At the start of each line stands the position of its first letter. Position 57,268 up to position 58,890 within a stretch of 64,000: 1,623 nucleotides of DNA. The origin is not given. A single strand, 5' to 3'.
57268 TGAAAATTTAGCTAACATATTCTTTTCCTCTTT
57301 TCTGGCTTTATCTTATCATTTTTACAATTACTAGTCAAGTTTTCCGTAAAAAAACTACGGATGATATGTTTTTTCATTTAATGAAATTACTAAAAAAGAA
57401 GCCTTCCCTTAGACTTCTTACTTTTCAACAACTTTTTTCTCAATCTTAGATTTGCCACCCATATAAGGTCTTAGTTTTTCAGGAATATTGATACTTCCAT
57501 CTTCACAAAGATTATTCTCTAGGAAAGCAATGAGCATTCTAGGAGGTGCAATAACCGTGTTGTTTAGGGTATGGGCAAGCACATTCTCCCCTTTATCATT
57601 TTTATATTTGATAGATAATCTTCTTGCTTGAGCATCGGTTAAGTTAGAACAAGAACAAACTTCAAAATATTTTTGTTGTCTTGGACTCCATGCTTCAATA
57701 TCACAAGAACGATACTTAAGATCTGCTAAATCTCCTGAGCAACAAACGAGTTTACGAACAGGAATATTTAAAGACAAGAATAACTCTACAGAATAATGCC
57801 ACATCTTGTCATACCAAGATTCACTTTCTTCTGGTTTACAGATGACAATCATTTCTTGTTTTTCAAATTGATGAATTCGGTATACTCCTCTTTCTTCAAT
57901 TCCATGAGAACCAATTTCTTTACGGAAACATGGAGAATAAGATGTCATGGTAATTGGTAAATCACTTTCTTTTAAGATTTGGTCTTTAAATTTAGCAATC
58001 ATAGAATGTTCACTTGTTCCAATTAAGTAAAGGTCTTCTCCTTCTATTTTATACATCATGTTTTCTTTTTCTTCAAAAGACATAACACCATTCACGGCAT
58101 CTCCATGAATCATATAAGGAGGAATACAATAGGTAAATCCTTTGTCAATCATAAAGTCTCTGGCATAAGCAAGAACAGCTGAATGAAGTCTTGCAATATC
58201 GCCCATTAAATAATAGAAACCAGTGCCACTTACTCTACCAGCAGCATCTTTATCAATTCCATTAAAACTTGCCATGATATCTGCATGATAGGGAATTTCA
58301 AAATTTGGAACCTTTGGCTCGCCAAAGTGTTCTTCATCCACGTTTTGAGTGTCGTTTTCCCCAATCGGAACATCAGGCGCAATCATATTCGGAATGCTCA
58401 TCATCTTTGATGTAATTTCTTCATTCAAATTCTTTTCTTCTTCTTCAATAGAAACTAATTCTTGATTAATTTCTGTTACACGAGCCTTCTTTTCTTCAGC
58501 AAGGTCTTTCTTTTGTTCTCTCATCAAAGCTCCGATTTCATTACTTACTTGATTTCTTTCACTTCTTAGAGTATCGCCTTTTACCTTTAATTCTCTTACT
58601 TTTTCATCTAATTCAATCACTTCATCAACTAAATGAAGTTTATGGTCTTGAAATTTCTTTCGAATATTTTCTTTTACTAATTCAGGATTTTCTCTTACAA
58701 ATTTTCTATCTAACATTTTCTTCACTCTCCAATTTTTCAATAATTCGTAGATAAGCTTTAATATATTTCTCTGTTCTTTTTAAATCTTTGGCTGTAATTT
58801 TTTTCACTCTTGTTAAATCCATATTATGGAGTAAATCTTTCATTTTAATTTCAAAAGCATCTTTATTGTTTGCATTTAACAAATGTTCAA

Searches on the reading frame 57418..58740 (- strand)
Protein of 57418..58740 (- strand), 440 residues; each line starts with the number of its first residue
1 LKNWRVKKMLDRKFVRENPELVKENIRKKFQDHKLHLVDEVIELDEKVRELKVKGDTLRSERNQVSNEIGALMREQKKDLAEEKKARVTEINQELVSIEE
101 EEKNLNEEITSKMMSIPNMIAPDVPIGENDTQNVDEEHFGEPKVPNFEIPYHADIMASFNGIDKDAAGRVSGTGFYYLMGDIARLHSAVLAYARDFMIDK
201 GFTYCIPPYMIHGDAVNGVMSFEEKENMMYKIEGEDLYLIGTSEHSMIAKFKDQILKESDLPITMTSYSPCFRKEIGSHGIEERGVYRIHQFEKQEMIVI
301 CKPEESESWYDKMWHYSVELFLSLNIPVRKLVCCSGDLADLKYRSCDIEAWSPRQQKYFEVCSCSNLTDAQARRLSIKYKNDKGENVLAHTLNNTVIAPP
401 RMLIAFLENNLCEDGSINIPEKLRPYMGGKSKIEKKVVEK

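Call 27: search_protein_families(library=pfam, proteins=[window:57418-58740:-], max_evalue=0.01)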
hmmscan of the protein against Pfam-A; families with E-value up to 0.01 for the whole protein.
window:57418-58740:- (440 aa): 2 families
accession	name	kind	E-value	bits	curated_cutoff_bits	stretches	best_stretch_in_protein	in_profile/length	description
PF00587.30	tRNA-synt_2b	-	4.2e-34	118.6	29.3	1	234-410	8-179/179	tRNA synthetase class II core domain (G, H, P, S and T)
PF02403.27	Seryl_tRNA_N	-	4.9e-26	91.5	28.2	1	9-119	1-107/108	Seryl-tRNA synthetase N-terminal domain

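Call 54: list_cluster_members(proteins=[P0241, P0001, window:57418-58740:-, window:49228-50325:-, window:50366-51409:-])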
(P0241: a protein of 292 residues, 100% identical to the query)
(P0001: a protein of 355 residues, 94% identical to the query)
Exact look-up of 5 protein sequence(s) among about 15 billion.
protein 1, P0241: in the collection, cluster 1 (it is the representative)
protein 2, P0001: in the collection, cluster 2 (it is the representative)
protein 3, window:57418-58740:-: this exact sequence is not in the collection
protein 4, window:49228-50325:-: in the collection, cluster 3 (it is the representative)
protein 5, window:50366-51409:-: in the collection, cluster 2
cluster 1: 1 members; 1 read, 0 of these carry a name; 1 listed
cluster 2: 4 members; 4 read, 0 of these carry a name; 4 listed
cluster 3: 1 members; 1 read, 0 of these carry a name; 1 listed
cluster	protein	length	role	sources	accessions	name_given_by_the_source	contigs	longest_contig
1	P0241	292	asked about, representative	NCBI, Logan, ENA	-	-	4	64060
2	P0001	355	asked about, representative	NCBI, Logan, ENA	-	-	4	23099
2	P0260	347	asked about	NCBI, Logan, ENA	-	-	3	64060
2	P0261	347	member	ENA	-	-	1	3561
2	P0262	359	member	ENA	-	-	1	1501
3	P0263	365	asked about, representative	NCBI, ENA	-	-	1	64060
